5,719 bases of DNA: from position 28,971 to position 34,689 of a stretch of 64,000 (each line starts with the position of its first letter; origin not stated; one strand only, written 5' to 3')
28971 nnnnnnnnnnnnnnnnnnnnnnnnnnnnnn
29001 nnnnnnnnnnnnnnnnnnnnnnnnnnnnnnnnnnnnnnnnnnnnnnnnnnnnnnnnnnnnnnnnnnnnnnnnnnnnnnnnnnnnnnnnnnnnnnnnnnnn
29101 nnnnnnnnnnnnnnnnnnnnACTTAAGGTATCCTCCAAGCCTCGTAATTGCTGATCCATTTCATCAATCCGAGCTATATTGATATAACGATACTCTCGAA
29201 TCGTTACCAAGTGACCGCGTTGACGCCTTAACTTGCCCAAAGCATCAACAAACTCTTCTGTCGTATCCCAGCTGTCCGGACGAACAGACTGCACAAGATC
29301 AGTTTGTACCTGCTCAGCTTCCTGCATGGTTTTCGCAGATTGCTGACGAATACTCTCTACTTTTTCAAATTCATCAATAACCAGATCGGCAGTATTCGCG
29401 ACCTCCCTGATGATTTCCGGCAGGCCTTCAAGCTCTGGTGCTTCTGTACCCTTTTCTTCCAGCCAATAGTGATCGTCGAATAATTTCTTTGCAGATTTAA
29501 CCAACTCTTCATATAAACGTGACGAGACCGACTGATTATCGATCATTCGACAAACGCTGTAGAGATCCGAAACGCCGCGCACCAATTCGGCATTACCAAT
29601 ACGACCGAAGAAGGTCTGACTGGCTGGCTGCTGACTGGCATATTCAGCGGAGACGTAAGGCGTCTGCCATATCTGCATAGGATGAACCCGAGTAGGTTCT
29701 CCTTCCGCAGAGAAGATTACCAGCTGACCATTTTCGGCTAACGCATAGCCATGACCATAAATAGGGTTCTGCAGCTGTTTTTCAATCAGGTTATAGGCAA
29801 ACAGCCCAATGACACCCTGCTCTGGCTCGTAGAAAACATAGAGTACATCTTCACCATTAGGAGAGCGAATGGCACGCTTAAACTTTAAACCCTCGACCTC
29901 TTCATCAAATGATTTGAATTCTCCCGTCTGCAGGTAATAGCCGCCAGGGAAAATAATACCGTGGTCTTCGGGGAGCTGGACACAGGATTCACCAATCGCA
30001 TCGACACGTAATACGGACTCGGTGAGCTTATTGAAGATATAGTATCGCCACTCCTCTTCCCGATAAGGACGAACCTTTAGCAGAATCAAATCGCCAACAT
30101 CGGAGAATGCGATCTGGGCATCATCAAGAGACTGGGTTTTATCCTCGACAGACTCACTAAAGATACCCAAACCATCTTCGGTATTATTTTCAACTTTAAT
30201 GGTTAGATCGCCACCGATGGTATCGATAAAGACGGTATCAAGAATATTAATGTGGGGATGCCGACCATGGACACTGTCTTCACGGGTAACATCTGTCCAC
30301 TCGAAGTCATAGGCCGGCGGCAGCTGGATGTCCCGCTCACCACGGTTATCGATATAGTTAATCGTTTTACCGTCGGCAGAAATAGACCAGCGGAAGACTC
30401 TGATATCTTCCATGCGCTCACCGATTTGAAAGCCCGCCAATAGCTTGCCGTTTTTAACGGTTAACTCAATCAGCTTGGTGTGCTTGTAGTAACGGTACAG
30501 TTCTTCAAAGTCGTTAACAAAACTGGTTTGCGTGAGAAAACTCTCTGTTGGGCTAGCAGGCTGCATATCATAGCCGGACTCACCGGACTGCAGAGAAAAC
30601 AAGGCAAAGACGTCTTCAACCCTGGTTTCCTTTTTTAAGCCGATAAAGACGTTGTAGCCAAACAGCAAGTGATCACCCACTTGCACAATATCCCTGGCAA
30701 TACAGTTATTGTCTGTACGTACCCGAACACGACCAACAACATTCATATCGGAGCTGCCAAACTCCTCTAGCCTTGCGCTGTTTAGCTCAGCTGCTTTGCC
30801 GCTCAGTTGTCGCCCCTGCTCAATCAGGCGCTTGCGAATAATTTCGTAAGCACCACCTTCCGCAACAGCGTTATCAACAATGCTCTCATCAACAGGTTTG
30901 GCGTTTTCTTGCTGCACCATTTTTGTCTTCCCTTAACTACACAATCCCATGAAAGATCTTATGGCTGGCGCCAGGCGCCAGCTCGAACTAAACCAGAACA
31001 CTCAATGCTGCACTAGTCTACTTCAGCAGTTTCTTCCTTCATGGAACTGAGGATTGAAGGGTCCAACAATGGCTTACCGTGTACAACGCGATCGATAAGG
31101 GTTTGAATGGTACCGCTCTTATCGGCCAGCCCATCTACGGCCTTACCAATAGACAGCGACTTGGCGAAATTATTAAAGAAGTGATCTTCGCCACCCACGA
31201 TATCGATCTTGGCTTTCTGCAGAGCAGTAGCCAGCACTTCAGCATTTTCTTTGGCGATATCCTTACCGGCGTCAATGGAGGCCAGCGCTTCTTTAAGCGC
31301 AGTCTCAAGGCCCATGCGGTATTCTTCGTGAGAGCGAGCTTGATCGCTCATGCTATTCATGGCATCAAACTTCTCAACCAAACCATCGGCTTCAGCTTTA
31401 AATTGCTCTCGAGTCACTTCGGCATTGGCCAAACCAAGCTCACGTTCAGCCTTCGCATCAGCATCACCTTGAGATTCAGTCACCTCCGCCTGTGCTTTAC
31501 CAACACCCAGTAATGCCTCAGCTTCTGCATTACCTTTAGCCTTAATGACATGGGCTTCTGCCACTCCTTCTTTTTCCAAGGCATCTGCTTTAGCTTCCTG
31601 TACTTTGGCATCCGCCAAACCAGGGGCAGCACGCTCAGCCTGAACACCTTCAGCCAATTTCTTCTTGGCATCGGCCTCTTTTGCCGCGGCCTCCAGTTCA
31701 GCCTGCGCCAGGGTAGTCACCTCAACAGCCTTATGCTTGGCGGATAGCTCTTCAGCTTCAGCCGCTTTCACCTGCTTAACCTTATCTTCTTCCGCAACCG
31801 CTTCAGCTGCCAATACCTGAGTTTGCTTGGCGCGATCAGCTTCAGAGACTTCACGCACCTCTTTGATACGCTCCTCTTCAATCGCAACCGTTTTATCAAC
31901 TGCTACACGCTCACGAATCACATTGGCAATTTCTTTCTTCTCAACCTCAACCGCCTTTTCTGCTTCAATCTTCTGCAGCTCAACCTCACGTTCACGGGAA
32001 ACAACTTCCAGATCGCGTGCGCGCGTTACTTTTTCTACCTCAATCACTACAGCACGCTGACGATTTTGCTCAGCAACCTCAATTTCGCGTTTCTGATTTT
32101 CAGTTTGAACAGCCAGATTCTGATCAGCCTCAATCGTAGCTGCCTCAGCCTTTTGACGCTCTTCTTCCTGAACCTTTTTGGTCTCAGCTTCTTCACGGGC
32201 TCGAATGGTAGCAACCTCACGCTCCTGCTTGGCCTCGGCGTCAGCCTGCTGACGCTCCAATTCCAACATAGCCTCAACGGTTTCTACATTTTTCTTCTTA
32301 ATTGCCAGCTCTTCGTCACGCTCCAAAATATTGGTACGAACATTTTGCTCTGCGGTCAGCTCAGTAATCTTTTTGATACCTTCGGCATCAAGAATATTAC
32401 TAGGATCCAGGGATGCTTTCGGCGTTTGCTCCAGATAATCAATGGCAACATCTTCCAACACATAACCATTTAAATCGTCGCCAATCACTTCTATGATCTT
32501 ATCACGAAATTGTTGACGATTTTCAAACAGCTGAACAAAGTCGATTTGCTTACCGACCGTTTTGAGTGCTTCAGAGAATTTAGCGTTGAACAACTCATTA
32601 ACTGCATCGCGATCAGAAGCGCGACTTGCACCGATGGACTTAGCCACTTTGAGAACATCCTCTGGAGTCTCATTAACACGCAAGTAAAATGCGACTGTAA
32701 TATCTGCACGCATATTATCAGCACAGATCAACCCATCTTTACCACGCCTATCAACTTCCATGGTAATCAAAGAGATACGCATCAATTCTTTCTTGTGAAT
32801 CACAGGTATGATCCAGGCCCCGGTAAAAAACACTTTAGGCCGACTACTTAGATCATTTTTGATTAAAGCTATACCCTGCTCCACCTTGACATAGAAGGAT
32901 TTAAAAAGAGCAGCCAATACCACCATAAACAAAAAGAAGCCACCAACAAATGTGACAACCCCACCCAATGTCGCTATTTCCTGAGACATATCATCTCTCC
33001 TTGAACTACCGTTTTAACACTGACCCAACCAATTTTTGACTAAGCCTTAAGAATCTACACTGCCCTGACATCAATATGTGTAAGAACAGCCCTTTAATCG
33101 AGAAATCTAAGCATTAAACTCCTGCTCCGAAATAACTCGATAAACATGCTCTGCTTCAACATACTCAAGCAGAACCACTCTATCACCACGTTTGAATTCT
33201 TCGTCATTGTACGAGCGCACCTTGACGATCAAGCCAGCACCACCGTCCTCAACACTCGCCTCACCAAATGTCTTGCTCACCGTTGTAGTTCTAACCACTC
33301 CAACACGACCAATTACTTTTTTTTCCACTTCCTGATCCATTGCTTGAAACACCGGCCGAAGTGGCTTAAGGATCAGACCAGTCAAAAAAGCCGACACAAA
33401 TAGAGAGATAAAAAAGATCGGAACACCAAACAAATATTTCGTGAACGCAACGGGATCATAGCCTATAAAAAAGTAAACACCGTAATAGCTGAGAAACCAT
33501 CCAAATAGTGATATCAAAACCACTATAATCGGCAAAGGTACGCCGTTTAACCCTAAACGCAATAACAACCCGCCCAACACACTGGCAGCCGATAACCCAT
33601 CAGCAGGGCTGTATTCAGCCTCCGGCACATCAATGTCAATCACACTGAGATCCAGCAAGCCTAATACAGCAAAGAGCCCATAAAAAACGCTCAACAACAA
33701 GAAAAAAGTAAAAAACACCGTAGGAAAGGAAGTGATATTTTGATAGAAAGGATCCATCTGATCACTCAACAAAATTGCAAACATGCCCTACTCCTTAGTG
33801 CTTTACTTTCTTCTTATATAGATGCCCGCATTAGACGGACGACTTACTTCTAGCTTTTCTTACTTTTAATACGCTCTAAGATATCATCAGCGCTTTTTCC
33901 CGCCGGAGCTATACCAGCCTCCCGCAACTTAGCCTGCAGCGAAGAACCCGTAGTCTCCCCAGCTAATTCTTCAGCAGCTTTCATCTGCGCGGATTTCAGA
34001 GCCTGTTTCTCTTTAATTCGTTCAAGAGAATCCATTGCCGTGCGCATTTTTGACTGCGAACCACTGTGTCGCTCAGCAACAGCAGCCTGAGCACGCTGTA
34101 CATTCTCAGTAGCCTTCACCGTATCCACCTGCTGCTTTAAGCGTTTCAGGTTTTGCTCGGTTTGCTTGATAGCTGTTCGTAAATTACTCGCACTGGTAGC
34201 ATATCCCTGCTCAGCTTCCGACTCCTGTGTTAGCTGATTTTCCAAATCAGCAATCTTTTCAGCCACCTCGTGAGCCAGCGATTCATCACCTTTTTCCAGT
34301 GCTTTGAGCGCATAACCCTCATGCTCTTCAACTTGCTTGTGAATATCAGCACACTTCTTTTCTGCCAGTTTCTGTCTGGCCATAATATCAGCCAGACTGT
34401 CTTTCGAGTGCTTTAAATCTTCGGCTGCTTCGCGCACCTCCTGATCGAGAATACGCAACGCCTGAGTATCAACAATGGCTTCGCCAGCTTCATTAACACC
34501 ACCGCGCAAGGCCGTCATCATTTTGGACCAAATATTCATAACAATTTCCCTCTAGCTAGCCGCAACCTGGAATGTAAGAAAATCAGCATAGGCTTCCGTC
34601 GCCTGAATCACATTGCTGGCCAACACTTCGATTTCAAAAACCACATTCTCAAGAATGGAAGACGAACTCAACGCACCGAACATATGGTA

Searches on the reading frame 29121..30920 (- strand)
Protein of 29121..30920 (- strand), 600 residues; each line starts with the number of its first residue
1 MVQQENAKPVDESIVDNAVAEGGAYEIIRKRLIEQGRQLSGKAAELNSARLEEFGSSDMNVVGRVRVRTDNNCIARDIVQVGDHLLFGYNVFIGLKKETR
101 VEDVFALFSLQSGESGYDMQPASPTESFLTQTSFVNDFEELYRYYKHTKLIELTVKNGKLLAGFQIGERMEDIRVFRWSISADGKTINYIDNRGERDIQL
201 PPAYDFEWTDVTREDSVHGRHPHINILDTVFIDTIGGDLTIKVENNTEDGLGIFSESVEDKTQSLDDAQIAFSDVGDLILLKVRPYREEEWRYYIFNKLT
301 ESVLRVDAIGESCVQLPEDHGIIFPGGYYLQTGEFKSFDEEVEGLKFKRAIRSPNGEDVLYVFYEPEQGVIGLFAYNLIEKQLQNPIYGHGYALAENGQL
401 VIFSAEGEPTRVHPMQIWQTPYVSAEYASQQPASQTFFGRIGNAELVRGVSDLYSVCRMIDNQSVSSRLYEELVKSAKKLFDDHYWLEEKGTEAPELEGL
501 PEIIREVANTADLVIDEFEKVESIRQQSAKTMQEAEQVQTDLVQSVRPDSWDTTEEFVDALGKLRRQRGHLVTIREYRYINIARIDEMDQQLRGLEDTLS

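Call 71: predict_structure(alignment_id=A5)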
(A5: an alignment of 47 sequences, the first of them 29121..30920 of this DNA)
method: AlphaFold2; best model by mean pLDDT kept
length: 600 residues; sequences in the alignment: 47
mean_pLDDT: 85.3   pTM: 0.76
mean pLDDT of the five models: 85.3, 85.3, 85.2, 83.7, 81.5
residues with pLDDT >= 90: 229; 70-90: 333; 50-70: 17; < 50: 21
segments of 3 or more residues with pLDDT < 50: 1-21
pLDDT, mean of each block of 10 residues (from residue 1): 30 43 72 90 89 80 89 90 91 76 91 87 83 94 88 92 90 93 90 88 91 89 91 90 83 89 89 93 93 91 83 88 89 82 86 82 90 89 88 91 87 91 84 77 85 87 73 88 81 71 90 83 82 91 87 88 92 87 91 89
secondary structure, 60 per line:
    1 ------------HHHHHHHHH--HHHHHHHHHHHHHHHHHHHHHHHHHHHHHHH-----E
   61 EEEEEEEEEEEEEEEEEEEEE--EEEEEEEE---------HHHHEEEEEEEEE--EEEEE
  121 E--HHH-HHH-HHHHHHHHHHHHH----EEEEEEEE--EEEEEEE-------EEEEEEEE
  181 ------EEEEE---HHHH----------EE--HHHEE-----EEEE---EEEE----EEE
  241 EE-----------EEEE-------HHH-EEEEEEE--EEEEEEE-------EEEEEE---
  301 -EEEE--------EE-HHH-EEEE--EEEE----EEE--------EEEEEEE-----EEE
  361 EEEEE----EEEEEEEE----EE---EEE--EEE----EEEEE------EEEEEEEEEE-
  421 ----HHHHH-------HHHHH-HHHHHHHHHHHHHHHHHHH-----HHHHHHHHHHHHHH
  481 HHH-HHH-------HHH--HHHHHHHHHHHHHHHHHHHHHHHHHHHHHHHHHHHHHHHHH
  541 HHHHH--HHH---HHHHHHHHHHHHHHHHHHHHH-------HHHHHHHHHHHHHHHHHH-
elements in order: H13-21 H24-54 E60-81 E84-91 H101-104 E105-113 E116-121 H132-144 E149-156 E159-165 E173-180 E187-191 H195-198 E223-226 E230-233 E238-242 E254-257 E269-275 E278-284 E292-297 E302-305 E321-324 E327-330 E335-337 E346-352 E358-365 E370-377 E387-389 E392-394 E399-403 E410-419 H425-429 H437-441 H443-461 H467-483 H500-545 H554-574 H582-599

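Call 75: fold_search(model_id=the predicted structure, library=pdb)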
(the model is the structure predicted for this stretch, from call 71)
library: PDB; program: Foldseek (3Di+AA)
matches with E <= 10: 743; with E <= 0.001: 113
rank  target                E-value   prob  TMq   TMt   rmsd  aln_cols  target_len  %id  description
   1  9yv4_A                1.1e-06  1.00  0.23  0.39  14.1       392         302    9  Crystal structure of the human DCAF1 WDR domain in complex with OICR-41109 (released 2025-11-26)
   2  7sse_A                1.6e-06  1.00  0.26  0.45  13.6       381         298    9  Crystal structure of the WDR domain of human DCAF1 in complex with CYCA-117-70 (released 2021-12-15)
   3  9fqr_I6               2.9e-06  1.00  0.23  0.28  22.1       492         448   10  96-nm repeat of axonemal doublet microtubules from bovine sperm (released 2025-03-26)
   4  9n73_LI               7.3e-06  0.99  0.17  0.17  32.4       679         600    8  SSU processome maturation and disassembly, State G (released 2025-10-29)
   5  7zb1_A                2.6e-05  1.00  0.18  0.16  24.8       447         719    9  S580A with 18mer (released 2022-07-06)
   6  4buj_H                2.6e-05  1.00  0.18  0.26  16.7       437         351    6  Crystal structure of the S. cerevisiae Ski2-3-8 complex (released 2013-08-28)
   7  8i7o_P1               2.6e-05  0.90  0.11  0.11  24.2       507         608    8  In situ structure of axonemal doublet microtubules in mouse sperm with 16-nm repeat (released 2023-10-11)
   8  7pqh_G                3.0e-05  1.00  0.20  0.11  19.8       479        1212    8  Cryo-EM structure of Saccharomyces cerevisiae TOROID (TORC1 Organized in Inhibited Domains). (released 2023-01-18)
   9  7zb2_AAA              3.0e-05  1.00  0.18  0.16  24.9       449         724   10  apo macrocyclase OphP (released 2022-07-06)
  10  8hme_E                3.2e-05  0.94  0.16  0.11  21.9       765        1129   10  head module state 1 of Tetrahymena IFT-A (released 2023-06-14)
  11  8to0_BG               3.2e-05  0.91  0.12  0.12  19.7       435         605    8  48-nm repeating structure of doublets from mouse sperm flagella (released 2023-11-01)
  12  7zaz_DDD              3.4e-05  1.00  0.18  0.16  24.2       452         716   10  macrocyclase OphP with ZPP (released 2022-07-06)
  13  4buj_D                3.4e-05  0.99  0.17  0.23  16.9       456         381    6  Crystal structure of the S. cerevisiae Ski2-3-8 complex (released 2013-08-28)
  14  3vgz_A                3.7e-05  1.00  0.18  0.30  17.4       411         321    9  Crystal structure of E. coli YncE (released 2011-11-16)
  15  7zb2_GGG              3.9e-05  0.99  0.17  0.15  24.7       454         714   10  apo macrocyclase OphP (released 2022-07-06)
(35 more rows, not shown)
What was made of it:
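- On Vps4-type classical AAA: The N-terminus is a propeller (call 75).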

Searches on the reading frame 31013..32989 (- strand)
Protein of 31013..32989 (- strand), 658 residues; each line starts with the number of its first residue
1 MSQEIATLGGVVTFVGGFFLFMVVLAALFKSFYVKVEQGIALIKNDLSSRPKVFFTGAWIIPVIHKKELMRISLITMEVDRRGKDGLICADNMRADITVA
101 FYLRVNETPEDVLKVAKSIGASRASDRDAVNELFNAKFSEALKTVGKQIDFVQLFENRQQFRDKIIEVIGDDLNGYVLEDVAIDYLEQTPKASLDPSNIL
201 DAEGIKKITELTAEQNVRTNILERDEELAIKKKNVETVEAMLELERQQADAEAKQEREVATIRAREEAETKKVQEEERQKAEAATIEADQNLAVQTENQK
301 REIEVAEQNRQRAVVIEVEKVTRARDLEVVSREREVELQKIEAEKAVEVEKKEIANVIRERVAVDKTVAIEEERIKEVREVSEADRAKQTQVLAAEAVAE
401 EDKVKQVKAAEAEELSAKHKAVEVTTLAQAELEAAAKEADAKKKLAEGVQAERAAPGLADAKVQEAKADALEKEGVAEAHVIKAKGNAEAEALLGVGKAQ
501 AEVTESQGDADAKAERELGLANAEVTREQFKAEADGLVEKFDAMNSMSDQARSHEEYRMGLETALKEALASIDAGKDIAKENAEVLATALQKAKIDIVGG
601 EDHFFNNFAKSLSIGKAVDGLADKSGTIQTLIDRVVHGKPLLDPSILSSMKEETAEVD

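Call 4: search_protein_families(library=pfam, proteins=[window:31013-32989:-], max_evalue=0.01)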
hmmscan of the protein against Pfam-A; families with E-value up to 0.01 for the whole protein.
window:31013-32989:- (658 aa): 0 families

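Call 5: search_protein_families(library=ncbifam, proteins=[window:31013-32989:-], max_evalue=0.01)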
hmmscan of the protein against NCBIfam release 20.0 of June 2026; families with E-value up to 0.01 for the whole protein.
window:31013-32989:- (658 aa): 1 family
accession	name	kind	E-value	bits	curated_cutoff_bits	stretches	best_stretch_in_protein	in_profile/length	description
NF058507.1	FlotScfldFlot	equivalog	0.0078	15.3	700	0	497-546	349-398/477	flotillin lipid rafts scaffold protein FloT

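Call 6: search_protein_families(library=padloc, proteins=[window:31013-32989:-], max_evalue=0.01)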
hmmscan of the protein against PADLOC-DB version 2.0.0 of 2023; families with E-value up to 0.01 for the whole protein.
window:31013-32989:- (658 aa): 0 families

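Call 22: search_protein_families(library=pfam, proteins=[window:31013-32989:-], max_evalue=10)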
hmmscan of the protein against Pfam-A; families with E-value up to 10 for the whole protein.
window:31013-32989:- (658 aa): 0 families

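Call 23: search_solved_structures(query=window:31013-32989:-, max_evalue=10, show_alignments=2)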
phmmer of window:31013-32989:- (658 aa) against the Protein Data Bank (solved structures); distinct sequences matched with E-value up to 10: 0.

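Call 48: search_solved_structures(query=A2, max_evalue=1, show_alignments=2)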
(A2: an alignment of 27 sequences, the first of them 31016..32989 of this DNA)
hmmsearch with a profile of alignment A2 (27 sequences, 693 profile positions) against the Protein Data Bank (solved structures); distinct sequences matched with E-value up to 1: 1.
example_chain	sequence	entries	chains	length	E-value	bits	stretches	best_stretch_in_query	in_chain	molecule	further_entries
9bq2_B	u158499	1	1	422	0.93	10.9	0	147-300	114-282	Flotillin-1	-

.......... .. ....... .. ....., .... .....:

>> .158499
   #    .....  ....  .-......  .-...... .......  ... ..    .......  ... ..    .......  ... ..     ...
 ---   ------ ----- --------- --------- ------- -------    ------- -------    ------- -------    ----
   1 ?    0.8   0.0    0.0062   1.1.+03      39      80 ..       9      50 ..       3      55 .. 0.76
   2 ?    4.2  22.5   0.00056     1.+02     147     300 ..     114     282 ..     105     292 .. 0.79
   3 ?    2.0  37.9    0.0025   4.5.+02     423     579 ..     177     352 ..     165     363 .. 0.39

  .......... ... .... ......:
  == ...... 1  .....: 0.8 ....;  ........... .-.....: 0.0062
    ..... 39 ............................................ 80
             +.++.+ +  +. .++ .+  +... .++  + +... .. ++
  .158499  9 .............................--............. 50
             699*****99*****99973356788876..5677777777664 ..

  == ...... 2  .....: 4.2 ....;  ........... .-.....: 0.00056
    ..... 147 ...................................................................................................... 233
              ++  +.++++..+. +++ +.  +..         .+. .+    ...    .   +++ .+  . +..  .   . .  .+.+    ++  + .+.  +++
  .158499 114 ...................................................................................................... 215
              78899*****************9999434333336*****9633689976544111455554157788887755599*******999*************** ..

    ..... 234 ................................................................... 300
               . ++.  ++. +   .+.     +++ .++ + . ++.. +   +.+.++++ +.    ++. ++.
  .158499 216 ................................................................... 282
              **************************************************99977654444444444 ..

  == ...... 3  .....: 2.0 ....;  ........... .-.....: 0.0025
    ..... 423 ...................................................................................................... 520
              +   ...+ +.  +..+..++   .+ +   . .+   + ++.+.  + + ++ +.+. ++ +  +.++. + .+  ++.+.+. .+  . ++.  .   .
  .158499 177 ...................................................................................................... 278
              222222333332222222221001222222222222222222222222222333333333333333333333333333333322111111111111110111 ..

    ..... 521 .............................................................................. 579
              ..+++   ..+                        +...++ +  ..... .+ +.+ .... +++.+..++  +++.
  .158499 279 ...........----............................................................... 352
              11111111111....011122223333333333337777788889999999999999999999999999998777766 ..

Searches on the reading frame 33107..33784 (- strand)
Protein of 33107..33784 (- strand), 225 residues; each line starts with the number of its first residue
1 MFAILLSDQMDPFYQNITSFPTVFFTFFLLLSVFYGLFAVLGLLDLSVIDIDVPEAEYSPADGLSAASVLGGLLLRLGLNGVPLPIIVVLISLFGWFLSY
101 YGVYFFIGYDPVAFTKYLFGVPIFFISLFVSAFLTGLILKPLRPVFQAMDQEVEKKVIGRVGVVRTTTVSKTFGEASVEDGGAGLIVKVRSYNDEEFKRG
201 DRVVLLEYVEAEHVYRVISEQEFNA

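Call 4: search_protein_families(library=pfam, proteins=[window:33107-33784:-], max_evalue=0.01)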
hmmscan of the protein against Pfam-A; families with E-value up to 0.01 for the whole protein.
window:33107-33784:- (225 aa): 0 families

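Call 5: search_protein_families(library=ncbifam, proteins=[window:33107-33784:-], max_evalue=0.01)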
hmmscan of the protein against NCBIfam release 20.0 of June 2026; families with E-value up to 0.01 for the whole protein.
window:33107-33784:- (225 aa): 1 family
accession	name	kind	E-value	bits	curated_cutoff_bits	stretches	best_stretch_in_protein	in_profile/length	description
NF045547.1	GGputSyn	equivalog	0.0073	15.1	650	1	132-212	41-121/438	gamma-glutamylputrescine synthetase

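Call 6: search_protein_families(library=padloc, proteins=[window:33107-33784:-], max_evalue=0.01)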
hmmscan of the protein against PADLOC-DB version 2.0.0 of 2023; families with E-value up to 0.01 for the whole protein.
window:33107-33784:- (225 aa): 0 families

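Call 22: search_protein_families(library=pfam, proteins=[window:33107-33784:-], max_evalue=10)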
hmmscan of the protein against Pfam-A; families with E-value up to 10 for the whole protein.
window:33107-33784:- (225 aa): 2 families
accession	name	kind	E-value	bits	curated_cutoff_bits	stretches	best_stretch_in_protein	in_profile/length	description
PF06196.17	DUF997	-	0.73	10.3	26.3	1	87-153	11-75/77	Protein of unknown function (DUF997)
PF05462.17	Dicty_CAR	-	3.4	7.2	21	1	84-140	126-181/305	Slime mold cyclic AMP receptor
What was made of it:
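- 33107..33784 (-): g3: YqiJ/YuaF-like (NfeD-type) inner-membrane protein, 225 aa, with 3 TM segments and a C-terminal soluble domain. Equivalent to BacC. No Pfam hit (calls 4, 22).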

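Call 24: search_solved_structures(query=window:33107-33784:-, max_evalue=10, show_alignments=2)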
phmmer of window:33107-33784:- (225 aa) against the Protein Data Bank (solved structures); distinct sequences matched with E-value up to 10: 1.
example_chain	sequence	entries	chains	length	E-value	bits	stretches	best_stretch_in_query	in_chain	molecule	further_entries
6kmd_A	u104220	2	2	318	0.78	12.6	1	110-156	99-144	Phytochromobilin synthase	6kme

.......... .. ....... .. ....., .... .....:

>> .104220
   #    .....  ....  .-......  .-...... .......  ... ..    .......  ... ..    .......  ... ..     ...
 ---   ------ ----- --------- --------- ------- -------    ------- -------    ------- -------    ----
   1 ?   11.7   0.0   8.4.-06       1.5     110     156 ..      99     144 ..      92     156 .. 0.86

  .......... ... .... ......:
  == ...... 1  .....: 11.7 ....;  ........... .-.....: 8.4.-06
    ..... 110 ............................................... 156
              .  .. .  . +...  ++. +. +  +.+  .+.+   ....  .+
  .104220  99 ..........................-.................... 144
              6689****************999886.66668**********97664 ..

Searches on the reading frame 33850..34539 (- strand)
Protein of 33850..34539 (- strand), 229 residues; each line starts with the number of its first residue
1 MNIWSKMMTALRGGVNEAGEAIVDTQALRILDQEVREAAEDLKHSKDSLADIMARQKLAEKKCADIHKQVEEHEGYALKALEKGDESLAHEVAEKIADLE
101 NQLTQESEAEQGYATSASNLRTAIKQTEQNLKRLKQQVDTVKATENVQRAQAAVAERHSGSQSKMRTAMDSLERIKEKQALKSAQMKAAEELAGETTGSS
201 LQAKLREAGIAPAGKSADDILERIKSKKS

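Call 4: search_protein_families(library=pfam, proteins=[window:33850-34539:-], max_evalue=0.01)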
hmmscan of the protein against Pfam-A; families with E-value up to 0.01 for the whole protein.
window:33850-34539:- (229 aa): 1 family
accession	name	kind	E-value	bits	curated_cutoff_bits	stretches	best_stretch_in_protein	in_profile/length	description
PF04012.17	PspA_IM30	-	1.6e-49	168.9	33.9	1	2-228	1-218/220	PspA/IM30 family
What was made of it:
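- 33850..34539 (-): g2: PspA/IM30 family protein (bacterial ESCRT-III-like), 229 aa. Equivalent to BacB. Pfam PspA_IM30 E 1.6e-49, 168.9 bits against a cut-off of 33.9, full length (call 4).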

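Call 5: search_protein_families(library=ncbifam, proteins=[window:33850-34539:-], max_evalue=0.01)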
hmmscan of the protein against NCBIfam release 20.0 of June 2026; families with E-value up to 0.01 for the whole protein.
window:33850-34539:- (229 aa): 2 families
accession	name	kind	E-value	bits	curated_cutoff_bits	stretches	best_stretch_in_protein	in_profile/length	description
TIGR02168.1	SMC_prok_B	equivalog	0.0008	17.2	567.35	1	19-200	672-856/1181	chromosome segregation protein SMC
TIGR02169.1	SMC_prok_A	equivalog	0.0058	14.4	729.4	1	11-216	656-863/1165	chromosome segregation protein SMC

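Call 6: search_protein_families(library=padloc, proteins=[window:33850-34539:-], max_evalue=0.01)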
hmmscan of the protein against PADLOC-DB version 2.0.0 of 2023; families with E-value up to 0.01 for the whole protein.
window:33850-34539:- (229 aa): 8 families
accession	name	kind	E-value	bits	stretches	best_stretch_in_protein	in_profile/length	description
PDLC03859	LmuB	-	0.00024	18.4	1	24-190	291-449/611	-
PDLC02740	PbeC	-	0.0013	15.7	1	33-193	316-473/648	PbeC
PDLC00518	JetC1|JetC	-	0.0015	14.4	1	20-193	299-467/1112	DUF3584 domain; MukB-like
PDLC00582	JetC3|JetC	-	0.0029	13.4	1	32-222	371-563/1472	DUF3584 domain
PDLC03865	LmuB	-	0.0032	13.7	1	33-188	580-728/1007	-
PDLC00507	JetC1|JetC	-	0.0054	13.1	1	29-184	714-864/1215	DUF3584 domain; MukB-like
PDLC00581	JetC3|JetC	-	0.0068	12.2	1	30-191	744-904/1473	DUF3584 domain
PDLC00551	JetC2|JetC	-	0.0069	12.2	1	24-192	804-971/1365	DUF3584 domain; MukB-like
